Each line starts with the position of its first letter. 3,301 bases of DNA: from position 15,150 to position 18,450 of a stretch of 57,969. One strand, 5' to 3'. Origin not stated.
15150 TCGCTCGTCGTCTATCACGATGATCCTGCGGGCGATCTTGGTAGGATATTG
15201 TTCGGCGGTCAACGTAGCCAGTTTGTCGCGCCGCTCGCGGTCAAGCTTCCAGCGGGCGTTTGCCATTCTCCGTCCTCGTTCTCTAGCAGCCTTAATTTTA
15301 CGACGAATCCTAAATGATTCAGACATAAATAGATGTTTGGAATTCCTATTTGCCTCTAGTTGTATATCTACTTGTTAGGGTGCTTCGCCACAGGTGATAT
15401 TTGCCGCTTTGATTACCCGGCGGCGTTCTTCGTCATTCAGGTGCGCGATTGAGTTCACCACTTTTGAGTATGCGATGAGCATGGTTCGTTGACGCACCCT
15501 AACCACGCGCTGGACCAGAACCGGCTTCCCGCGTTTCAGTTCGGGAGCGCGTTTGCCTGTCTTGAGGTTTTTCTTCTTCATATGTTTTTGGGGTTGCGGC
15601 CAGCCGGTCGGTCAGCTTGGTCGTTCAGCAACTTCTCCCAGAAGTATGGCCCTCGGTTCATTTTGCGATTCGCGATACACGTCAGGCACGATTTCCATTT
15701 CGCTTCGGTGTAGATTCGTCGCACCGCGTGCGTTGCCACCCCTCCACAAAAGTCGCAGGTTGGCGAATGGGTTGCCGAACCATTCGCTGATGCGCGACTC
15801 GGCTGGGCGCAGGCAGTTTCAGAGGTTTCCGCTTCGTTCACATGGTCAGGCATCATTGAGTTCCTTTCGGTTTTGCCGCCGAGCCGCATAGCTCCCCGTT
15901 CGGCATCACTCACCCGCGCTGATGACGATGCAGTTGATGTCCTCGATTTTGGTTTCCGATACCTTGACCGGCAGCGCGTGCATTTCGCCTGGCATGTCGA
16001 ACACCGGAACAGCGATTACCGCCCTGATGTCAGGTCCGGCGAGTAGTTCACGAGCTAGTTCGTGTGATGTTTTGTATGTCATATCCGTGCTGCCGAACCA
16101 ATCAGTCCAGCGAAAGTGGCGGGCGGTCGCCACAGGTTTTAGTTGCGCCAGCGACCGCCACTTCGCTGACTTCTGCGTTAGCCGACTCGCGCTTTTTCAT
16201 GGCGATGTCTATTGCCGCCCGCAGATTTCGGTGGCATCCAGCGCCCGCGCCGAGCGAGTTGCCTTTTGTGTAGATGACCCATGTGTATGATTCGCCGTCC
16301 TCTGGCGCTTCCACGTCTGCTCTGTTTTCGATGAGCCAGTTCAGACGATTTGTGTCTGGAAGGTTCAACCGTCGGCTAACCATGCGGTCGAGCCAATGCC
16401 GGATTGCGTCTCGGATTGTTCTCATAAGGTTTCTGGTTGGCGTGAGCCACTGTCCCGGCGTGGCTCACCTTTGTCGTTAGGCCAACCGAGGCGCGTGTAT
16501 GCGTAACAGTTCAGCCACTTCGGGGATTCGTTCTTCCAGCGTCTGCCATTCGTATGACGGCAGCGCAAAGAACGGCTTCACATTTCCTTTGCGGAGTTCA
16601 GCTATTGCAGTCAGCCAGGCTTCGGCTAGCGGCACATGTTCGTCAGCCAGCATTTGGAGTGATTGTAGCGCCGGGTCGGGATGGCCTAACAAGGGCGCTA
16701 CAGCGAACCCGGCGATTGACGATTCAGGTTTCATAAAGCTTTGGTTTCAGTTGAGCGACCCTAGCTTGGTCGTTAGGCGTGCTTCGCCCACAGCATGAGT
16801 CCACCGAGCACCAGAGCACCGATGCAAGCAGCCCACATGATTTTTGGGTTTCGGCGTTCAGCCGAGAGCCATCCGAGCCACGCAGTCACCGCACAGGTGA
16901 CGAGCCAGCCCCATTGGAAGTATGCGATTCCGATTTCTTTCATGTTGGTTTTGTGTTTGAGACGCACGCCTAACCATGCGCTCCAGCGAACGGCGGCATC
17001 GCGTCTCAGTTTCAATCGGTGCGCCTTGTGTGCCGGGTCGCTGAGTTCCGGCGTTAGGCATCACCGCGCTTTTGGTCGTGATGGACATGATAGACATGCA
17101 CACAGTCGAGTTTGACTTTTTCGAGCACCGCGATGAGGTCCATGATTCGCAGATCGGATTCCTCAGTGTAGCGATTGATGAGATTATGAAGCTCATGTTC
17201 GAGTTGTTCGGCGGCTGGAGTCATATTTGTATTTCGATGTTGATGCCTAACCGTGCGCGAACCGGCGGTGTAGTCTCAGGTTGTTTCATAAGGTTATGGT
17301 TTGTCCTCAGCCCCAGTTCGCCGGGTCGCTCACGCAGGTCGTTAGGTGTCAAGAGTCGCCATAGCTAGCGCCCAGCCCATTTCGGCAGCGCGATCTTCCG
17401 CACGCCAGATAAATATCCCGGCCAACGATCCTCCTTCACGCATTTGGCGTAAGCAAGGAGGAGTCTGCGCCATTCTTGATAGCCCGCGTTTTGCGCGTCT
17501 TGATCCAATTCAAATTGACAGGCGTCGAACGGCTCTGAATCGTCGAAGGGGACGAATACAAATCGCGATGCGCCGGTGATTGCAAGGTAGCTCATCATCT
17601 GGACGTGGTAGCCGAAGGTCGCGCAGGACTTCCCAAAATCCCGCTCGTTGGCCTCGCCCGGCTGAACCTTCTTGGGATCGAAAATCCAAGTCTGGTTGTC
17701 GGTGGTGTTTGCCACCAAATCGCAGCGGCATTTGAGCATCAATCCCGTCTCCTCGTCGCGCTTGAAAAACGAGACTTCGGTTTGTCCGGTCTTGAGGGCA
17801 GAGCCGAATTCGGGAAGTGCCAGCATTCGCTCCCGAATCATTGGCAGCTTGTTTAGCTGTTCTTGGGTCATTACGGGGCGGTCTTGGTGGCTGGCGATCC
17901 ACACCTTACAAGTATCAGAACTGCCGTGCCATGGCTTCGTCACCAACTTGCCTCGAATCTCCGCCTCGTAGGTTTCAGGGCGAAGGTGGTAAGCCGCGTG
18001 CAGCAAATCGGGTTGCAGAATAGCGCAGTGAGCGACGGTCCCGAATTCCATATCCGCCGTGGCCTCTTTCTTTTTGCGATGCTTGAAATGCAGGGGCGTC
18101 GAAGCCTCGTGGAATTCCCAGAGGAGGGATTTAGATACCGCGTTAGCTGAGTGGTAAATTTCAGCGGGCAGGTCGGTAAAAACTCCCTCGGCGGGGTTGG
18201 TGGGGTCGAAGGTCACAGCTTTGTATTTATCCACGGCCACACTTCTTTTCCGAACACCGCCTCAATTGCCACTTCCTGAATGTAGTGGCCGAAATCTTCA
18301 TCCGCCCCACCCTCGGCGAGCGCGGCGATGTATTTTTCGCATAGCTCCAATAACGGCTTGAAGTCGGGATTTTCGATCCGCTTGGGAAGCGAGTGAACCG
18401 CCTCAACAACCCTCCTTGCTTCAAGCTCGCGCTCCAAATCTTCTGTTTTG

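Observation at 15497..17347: Conserved ~100-nt hairpin-like junction element repeated between small early genes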

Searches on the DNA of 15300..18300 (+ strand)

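Call 9: search_dna_similar(query=window:15300-18300:+, collection=phages, mode=distant)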
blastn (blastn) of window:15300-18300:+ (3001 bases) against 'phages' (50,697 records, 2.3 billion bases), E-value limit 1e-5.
No match.

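Call 74: build_rna_model(alignment_id=A5)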
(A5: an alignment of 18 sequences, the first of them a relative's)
Model R1 built from alignment A5 (18 sequences, 113 columns); structure: RNAalifold consensus.
model positions 106; base pairs 22; branch points 0; effective number of sequences 4.82; information 0.59 bits per position. Calibrated on 0.2 Mb of random sequence (short: E-values are rough).
structure used (alignment columns):
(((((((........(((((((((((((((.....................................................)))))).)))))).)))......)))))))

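Call 75: search_with_rna_model(model_id=R1, source=window, filters=off, max_evalue=10, show_alignments=8)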
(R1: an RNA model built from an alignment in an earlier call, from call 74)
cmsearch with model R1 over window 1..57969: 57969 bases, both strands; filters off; matches with E-value up to 10: 31.
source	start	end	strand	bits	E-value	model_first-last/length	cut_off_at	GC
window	16374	16482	-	65.6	1.2e-13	1-106/106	no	0.58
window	16968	17059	-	55.8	2.4e-11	1-106/106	no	0.64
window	16092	16183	-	40.1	1.3e-07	1-106/106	no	0.62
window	15774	15904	-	39.2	2.1e-07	1-106/106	no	0.6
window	15497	15629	-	34.6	2.6e-06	1-106/106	no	0.58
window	17245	17347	-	25.9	0.0003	1-106/106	no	0.58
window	16684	16778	-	24.6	0.0006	1-106/106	no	0.53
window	16968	17059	+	17.4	0.032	1-106/106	no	0.64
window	31762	31782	+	12.1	0.57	1-106/106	no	0.48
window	23827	23879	-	12.1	0.58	1-106/106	no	0.45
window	32568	32613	-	10.5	1.4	1-106/106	no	0.61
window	28651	28722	-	9.7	2.1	1-106/106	no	0.51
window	16092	16183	+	9.2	2.8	1-106/106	no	0.62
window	46747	46797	+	8.8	3.4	1-106/106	no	0.67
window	17245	17347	+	8.8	3.4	1-106/106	no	0.58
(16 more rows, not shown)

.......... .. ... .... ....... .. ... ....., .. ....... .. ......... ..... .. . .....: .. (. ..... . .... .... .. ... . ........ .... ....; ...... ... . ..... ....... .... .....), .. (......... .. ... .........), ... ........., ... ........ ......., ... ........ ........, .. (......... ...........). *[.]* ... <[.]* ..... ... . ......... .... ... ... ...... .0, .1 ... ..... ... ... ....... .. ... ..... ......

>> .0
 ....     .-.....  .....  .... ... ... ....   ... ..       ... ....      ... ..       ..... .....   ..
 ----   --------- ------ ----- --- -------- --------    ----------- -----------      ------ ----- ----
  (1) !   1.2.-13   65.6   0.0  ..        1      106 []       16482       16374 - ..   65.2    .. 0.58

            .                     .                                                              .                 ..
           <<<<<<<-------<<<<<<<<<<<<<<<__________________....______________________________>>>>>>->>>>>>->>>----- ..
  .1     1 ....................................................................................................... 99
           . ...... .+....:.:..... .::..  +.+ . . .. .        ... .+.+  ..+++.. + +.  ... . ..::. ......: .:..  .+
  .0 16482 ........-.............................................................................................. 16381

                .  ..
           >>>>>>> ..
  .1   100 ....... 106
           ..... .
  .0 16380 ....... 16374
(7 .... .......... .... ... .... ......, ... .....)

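Call 76: search_with_rna_model(model_id=R1, sources=[L001, L002, L003, L004, L005, L006, L007, L008, L009, L010, L013, L014, L015, L016, L017, L018, L019, L020, L021, L022, L023, L024], max_evalue=0.01)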
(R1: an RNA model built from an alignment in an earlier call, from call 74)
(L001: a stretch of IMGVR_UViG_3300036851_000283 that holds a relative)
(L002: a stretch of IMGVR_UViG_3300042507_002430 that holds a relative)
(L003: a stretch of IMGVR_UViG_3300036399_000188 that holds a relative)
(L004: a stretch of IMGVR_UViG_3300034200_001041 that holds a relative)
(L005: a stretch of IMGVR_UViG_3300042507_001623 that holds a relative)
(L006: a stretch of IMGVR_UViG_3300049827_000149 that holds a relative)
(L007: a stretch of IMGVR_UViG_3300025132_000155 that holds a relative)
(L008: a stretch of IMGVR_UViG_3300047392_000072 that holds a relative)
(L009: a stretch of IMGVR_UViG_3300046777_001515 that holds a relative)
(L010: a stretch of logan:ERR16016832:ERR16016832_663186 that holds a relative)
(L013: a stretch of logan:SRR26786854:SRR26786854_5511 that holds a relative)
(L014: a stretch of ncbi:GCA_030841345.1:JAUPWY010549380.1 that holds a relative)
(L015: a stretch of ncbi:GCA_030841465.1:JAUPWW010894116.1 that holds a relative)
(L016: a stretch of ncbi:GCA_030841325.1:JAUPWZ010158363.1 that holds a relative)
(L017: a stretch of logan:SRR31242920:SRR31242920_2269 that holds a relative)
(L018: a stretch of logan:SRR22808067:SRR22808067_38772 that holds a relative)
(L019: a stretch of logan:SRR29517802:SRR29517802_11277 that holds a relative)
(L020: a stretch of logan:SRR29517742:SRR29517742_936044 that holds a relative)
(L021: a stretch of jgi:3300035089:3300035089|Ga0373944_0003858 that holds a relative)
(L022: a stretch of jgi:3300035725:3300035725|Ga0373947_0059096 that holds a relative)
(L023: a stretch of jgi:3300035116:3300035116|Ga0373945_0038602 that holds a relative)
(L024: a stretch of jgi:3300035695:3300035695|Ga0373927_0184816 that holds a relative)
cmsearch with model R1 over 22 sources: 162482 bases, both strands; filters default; matches with E-value up to 0.01: 27.
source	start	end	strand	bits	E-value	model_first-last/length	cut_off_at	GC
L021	1673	1771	+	94.3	5.3e-20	1-106/106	no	0.64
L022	1556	1654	+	94.3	5.3e-20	1-106/106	no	0.64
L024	245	343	+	94.3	5.3e-20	1-106/106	no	0.64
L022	1876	1974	+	93.1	9.9e-20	1-106/106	no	0.63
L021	120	218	+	91.2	2.9e-19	1-106/106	no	0.66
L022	3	101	+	91.2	2.9e-19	1-106/106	no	0.66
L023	94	192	+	91.2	2.9e-19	1-106/106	no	0.66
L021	1386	1484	+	88.2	1.5e-18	1-106/106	no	0.69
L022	1269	1367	+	88.2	1.5e-18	1-106/106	no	0.69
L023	1360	1458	+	88.2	1.5e-18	1-106/106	no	0.69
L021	999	1106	+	81.6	5.4e-17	1-106/106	no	0.62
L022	882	989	+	81.6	5.4e-17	1-106/106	no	0.62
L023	973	1080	+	81.6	5.4e-17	1-106/106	no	0.62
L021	541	648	+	70.5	2.3e-14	1-106/106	no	0.59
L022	424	531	+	70.5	2.3e-14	1-106/106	no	0.59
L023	515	622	+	70.5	2.3e-14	1-106/106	no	0.59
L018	5433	5542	+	59.6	8.5e-12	1-106/106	no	0.51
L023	1647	1718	+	41.6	1.6e-07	1-79/106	3'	0.64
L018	5157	5248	+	38.3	9.9e-07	1-106/106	no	0.54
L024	1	56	+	32.8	2e-05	51-106/106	5'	0.73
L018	4166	4274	+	29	0.00015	1-106/106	no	0.59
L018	4456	4555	+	29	0.00016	1-106/106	no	0.6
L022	2280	2324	+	28.6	0.00019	1-45/106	3'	0.6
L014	5862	5982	+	26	0.00079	1-106/106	no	0.53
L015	1965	2085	+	26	0.00079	1-106/106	no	0.53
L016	1228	1348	+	26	0.00079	1-106/106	no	0.53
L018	5701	5807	+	22.6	0.0051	1-106/106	no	0.63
